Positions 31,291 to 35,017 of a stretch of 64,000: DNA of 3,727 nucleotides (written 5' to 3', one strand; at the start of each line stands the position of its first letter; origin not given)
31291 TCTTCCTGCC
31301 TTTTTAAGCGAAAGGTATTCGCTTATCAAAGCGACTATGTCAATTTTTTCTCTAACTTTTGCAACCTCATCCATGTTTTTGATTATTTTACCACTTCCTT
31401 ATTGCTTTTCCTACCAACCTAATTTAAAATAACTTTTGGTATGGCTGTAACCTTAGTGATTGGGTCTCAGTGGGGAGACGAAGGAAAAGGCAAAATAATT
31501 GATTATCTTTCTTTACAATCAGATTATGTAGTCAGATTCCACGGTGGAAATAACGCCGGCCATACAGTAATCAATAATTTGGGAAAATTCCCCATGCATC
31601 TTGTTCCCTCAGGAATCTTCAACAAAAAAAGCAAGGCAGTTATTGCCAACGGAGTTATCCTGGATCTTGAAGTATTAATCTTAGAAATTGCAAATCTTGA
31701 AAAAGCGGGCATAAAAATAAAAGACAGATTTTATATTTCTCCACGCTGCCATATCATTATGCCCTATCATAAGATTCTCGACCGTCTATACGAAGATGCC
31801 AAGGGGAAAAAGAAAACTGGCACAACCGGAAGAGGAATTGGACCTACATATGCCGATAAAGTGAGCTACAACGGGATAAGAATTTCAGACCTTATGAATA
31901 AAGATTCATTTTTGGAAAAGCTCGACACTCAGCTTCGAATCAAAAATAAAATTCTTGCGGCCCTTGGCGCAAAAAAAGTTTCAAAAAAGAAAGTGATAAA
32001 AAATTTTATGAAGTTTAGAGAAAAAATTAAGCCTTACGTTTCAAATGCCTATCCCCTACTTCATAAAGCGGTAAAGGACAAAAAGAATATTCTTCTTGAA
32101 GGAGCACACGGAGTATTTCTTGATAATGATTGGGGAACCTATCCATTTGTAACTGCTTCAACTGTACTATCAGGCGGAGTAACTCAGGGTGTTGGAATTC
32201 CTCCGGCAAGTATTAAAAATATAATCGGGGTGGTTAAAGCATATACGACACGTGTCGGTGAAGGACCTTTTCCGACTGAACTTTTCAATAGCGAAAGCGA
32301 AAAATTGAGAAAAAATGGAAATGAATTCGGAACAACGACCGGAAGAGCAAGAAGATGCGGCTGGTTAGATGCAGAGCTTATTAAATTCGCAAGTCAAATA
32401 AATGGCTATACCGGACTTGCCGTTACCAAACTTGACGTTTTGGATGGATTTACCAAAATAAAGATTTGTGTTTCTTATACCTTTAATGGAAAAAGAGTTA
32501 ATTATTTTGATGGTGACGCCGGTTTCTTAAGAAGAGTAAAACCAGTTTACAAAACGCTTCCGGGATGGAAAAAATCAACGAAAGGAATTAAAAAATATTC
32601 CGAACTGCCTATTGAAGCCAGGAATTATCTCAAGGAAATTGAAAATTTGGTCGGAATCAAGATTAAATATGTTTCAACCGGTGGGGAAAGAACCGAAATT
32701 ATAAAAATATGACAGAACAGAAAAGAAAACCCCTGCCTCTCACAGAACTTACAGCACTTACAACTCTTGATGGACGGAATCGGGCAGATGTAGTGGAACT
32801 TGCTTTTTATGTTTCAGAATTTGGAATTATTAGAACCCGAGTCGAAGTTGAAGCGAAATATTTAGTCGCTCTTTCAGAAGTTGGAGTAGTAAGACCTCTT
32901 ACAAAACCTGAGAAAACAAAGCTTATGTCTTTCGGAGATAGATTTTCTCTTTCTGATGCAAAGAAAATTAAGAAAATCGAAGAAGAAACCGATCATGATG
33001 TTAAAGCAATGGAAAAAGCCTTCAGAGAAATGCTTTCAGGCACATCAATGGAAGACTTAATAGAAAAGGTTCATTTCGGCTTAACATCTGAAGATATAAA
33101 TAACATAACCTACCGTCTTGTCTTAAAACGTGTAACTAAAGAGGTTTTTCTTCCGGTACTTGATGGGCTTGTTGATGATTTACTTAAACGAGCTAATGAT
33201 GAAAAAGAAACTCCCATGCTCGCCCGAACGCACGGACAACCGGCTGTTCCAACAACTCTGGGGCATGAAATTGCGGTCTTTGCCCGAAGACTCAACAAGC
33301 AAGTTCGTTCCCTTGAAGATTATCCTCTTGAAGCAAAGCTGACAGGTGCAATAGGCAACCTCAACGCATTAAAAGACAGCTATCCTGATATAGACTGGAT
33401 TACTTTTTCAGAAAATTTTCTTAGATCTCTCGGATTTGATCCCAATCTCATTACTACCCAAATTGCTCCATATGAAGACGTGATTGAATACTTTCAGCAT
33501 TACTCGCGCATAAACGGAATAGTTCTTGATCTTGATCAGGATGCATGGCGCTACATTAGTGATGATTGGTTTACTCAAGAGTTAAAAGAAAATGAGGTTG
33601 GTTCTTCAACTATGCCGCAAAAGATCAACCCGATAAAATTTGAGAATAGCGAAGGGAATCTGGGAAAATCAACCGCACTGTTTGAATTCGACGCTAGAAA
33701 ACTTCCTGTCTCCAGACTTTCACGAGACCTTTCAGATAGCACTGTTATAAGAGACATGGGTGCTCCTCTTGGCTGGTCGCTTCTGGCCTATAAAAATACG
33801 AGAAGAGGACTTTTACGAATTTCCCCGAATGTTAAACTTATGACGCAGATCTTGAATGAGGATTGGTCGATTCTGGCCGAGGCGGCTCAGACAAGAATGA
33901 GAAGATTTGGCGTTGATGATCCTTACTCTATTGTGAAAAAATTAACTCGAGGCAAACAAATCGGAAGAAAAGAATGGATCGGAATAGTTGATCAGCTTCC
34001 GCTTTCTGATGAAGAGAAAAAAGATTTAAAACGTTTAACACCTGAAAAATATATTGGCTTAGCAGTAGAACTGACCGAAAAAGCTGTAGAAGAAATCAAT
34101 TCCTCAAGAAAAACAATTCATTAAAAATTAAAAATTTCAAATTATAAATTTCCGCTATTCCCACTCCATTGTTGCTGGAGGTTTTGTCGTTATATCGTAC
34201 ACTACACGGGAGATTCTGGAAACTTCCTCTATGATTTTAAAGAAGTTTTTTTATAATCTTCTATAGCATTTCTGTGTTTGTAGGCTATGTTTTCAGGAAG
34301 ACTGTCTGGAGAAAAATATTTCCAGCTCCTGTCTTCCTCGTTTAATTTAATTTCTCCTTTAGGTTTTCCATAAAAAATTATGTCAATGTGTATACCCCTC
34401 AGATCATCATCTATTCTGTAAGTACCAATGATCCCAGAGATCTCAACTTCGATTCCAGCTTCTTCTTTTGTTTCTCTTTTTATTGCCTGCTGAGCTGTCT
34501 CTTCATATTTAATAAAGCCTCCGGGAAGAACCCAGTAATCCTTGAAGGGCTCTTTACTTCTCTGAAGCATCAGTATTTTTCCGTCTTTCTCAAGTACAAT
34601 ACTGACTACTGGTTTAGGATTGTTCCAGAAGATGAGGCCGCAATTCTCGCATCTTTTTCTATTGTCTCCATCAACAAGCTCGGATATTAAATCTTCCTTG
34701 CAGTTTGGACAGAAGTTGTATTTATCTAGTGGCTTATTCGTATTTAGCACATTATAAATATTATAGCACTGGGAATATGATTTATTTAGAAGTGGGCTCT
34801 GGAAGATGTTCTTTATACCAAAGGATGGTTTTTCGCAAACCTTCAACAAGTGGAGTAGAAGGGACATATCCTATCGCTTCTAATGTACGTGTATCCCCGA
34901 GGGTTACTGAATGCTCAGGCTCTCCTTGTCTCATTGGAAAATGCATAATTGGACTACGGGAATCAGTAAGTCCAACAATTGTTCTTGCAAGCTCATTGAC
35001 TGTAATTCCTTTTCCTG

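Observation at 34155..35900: Divergent direct repeat of the guaA 3' end brackets the NUDIX-epimerase cassette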

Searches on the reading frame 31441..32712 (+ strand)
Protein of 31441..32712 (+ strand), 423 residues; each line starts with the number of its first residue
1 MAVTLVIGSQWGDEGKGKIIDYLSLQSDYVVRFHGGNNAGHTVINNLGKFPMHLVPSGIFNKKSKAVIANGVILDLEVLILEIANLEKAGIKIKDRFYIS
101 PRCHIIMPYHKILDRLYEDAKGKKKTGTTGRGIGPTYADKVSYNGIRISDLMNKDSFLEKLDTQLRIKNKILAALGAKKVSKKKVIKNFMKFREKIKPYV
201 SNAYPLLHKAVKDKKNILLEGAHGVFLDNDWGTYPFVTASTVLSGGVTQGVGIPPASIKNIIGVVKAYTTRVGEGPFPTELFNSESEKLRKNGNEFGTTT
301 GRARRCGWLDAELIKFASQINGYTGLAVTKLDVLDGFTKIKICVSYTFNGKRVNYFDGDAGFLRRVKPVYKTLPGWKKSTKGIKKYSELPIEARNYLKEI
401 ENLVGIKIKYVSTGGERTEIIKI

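Call 9: search_protein_families(library=pfam, proteins=[window:31441-32712:+])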
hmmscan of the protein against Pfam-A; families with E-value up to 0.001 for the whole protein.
window:31441-32712:+ (423 aa): 1 family
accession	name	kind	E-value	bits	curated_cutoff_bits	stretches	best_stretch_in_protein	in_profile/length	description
PF00709.27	Adenylsucc_synt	-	1.8e-172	574.3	27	1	6-421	2-416/416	Adenylosuccinate synthetase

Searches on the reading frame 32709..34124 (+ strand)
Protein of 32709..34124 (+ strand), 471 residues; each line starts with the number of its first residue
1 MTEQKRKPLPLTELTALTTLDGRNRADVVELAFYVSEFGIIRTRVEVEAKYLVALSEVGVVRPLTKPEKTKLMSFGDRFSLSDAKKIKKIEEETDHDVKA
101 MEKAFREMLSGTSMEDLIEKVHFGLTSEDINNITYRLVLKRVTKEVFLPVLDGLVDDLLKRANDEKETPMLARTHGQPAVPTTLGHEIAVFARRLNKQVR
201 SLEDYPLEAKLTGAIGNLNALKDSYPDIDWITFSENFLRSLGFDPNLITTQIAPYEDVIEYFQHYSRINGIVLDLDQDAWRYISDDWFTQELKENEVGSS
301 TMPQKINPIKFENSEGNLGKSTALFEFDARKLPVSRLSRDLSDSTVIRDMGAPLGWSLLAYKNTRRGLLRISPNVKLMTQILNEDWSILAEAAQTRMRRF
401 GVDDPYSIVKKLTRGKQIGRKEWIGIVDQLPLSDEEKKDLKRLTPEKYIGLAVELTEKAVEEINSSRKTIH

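Call 9: search_protein_families(library=pfam, proteins=[window:32709-34124:+])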
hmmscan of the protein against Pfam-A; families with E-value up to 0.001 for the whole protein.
window:32709-34124:+ (471 aa): 2 families
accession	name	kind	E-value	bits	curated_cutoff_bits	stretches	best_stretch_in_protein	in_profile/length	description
PF00206.25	Lyase_1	-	6.8e-40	137.8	27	1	78-317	63-306/312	Lyase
PF08328.16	ASL_C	-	2.9e-35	121.2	35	1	335-449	1-115/115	Adenylosuccinate lyase C-terminal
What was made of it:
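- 32709..34124 (+): purB (adenylosuccinate lyase), convergent with guaA; the ancestral neighbour of guaA. Pfam Lyase_1 and ASL_C (call 9).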

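Call 79: find_encoding_contigs(protein=window:32709-34124:+, flank=4000, max_places=10)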
Protein window:32709-34124:+ (471 aa): 3 contigs read that carry it; 3 places shown.
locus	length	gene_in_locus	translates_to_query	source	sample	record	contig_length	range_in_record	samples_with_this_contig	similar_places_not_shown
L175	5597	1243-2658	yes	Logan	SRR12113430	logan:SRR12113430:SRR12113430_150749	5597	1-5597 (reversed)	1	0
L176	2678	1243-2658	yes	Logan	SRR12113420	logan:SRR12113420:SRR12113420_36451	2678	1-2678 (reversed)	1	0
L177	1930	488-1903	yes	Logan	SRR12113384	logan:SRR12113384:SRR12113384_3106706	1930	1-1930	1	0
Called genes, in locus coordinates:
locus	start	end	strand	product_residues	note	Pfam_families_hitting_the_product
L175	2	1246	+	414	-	?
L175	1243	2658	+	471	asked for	PF00206:Lyase_1, PF08328:ASL_C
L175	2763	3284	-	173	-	PF14803:Zn_ribbon_Nudix (weak), PF00293:NUDIX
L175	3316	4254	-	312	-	PF00106:adh_short (weak), PF01073:3Beta_HSD, PF01370:Epimerase, PF02719:Polysacc_synt_2, PF16363:GDP_Man_Dehyd, PF13460:NAD_binding_10, PF01370:Epimerase, PF16363:GDP_Man_Dehyd, +3 more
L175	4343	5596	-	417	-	?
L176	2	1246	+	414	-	?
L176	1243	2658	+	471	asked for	PF00206:Lyase_1, PF08328:ASL_C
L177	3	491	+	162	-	?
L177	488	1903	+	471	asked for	PF00206:Lyase_1, PF08328:ASL_C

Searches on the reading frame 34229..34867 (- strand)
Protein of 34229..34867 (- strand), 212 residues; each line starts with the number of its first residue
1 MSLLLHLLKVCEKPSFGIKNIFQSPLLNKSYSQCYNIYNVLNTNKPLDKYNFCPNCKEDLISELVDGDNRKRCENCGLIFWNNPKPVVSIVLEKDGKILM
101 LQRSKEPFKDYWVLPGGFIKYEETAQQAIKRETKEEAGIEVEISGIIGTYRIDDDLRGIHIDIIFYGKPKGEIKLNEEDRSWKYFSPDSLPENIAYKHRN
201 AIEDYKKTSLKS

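Call 9: search_protein_families(library=pfam, proteins=[window:34229-34867:-])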
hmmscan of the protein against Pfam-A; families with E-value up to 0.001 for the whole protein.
window:34229-34867:- (212 aa): 3 families
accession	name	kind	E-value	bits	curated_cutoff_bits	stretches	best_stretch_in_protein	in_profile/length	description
PF00293.34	NUDIX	-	3.9e-22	79.1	21.1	1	87-204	6-133/134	NUDIX domain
PF14803.11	Zn_ribbon_Nudix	-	9.8e-06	25.8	25.6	1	51-80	1-32/34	Nudix N-terminal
PF14815.12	NUDIX_4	-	0.00057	20.1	35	1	88-190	2-98/113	NUDIX domain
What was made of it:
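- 34229..34750 (-): NUDIX hydrolase with an N-terminal zinc ribbon (173 aa, GTG start), cassette gene 2. The longest ORF (to 34867) is an over-extension. Pfam NUDIX and Zn_ribbon_Nudix (call 9).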

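Call 70: search_protein_families(library=ncbifam, proteins=[window:34229-34750:-], max_evalue=0.001)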
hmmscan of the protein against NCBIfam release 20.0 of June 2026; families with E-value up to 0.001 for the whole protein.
window:34229-34750:- (173 aa): 21 families
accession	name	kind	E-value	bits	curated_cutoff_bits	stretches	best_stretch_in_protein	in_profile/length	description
NF006530.0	PRK08999.1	equivalog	2.3e-12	46.6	245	1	48-139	9-101/315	Nudix family hydrolase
NF007834.0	PRK10546.1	equivalog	7.5e-12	45.2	156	1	48-138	6-97/135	pyrimidine (deoxy)nucleoside triphosphate diphosphatase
NF003785.0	PRK05379.1-1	equivalog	4.1e-10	39.4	418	1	50-104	208-261/347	bifunctional nicotinamide-nucleotide adenylyltransferase/Nudix hydroxylase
NF011963.0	PRK15434.1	subfamily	5.4e-09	36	146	1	50-105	19-77/159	GDP-mannose mannosyl hydrolase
TIGR00586.1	mutt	equivalog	8.4e-09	35.5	97.9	1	49-107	9-68/129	8-oxo-dGTP diphosphatase MutT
NF008044.0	PRK10776.1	equivalog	1.7e-08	34.4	148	1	49-118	8-78/130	8-oxo-dGTP diphosphatase MutT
NF003788.0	PRK05379.1-5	equivalog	1.9e-08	34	354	1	51-112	218-279/351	bifunctional nicotinamide-nucleotide adenylyltransferase/Nudix hydroxylase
NF003787.0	PRK05379.1-4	equivalog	3.3e-08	32.9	449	1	49-103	211-265/346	bifunctional nicotinamide-nucleotide adenylyltransferase/Nudix hydroxylase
NF001299.0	PRK00241.1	equivalog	7.3e-08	32.2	158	1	8-103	99-191/263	NAD(+) diphosphatase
NF006961.0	PRK09438.1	equivalog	8.3e-08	31.8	103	1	44-104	7-65/151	dihydroneopterin triphosphate diphosphatase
NF003786.0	PRK05379.1-2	equivalog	2.6e-07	30.1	397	1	51-110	223-282/354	bifunctional nicotinamide-nucleotide adenylyltransferase/Nudix hydroxylase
NF003791.0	PRK05379.2-3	equivalog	6.6e-07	28.8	409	1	52-106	208-262/340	bifunctional nicotinamide-nucleotide adenylyltransferase/Nudix hydroxylase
NF001937.0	PRK00714.1-4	equivalog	9.9e-07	28.5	139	1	48-109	10-69/161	RNA pyrophosphohydrolase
NF001938.0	PRK00714.1-5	equivalog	4.7e-06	26.1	116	1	50-101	18-75/172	RNA pyrophosphohydrolase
NF012016.0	PRK15472.1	equivalog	4.8e-06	26.3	95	1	48-118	6-77/141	nucleoside triphosphatase NudI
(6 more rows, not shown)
